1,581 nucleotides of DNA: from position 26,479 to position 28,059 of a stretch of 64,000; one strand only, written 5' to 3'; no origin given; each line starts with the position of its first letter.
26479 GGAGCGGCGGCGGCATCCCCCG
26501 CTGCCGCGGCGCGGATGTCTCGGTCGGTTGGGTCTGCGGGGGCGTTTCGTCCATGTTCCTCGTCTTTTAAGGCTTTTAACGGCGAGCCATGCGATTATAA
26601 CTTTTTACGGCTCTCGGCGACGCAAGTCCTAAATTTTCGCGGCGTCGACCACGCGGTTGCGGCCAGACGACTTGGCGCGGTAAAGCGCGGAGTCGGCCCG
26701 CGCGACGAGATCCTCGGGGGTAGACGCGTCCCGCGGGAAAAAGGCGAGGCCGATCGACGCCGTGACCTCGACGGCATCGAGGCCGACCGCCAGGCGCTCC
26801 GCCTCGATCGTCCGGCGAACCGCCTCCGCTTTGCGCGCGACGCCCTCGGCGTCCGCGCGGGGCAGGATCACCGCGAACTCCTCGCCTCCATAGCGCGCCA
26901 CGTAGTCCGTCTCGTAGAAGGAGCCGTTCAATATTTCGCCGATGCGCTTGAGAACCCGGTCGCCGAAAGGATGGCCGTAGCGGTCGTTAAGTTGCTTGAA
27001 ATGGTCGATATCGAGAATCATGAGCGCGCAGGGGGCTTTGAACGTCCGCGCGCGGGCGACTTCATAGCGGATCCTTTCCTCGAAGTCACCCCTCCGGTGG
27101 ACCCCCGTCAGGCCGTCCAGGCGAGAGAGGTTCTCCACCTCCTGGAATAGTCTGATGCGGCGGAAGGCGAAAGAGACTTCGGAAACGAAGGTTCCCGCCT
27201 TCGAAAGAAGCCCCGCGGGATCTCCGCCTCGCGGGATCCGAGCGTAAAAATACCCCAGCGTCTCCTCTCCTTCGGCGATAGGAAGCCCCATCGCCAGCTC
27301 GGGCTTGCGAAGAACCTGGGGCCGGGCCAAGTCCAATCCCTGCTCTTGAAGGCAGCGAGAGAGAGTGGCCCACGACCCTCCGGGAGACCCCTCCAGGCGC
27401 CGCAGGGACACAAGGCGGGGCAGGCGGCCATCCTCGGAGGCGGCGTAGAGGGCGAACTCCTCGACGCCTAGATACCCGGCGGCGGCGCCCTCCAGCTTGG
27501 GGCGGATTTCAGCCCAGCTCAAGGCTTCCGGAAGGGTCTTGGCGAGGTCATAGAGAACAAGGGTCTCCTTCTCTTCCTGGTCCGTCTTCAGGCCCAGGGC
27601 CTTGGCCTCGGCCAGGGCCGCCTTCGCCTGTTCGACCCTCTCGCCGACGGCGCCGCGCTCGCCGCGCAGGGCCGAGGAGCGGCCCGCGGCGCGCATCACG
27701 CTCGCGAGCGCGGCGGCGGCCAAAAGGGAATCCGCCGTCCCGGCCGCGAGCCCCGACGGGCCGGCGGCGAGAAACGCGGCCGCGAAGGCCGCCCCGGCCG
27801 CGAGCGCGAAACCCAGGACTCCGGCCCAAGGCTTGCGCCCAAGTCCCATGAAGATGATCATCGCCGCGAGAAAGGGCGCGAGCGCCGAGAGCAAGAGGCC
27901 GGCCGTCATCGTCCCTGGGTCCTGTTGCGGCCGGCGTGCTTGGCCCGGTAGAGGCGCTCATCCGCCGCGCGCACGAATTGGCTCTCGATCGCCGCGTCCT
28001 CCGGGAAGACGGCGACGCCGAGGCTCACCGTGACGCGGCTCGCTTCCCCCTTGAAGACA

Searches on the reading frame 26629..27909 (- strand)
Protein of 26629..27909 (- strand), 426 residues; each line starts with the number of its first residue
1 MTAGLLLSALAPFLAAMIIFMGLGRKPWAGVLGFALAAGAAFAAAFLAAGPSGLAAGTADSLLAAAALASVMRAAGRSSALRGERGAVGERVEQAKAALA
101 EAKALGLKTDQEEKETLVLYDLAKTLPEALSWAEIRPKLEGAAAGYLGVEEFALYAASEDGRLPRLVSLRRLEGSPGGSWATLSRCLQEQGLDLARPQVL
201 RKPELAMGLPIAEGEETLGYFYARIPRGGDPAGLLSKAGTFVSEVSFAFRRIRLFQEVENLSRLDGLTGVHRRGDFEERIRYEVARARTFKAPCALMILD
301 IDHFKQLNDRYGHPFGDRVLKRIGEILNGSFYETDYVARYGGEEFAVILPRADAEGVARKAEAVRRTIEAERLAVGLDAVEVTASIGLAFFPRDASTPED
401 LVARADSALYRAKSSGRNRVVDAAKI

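Call 50: find_encoding_contigs(protein=window:26629-27909:-, flank=10000, max_places=1)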
Protein window:26629-27909:- (426 aa): 9 contigs read that carry it; 1 place shown.
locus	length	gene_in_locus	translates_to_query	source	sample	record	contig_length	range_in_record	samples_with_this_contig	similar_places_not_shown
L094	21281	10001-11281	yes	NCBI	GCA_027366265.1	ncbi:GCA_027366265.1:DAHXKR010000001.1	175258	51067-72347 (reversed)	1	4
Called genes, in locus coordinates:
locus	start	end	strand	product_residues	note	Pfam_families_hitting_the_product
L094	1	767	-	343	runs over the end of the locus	PF01075:Glyco_transf_9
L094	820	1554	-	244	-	PF01522:Polysacc_deac_1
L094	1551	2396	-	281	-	PF00535:Glycos_transf_2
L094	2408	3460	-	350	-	PF01075:Glyco_transf_9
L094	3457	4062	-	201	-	PF01613:Flavin_Reduct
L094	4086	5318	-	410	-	PF20510:HgmA_N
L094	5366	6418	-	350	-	PF01557:FAA_hydrolase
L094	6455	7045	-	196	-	PF01427:Peptidase_M15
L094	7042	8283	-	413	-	PF13186:SPASM, PF04055:Radical_SAM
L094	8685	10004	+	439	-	PF13185:GAF_2 (weak), PF01590:GAF (weak), PF00990:GGDEF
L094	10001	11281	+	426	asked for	PF00990:GGDEF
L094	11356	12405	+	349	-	PF00574:CLP_protease (faint), PF25145:NfeD1b_N, PF01343:Peptidase_S49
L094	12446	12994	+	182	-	-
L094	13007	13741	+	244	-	PF03853:YjeF_N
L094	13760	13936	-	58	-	-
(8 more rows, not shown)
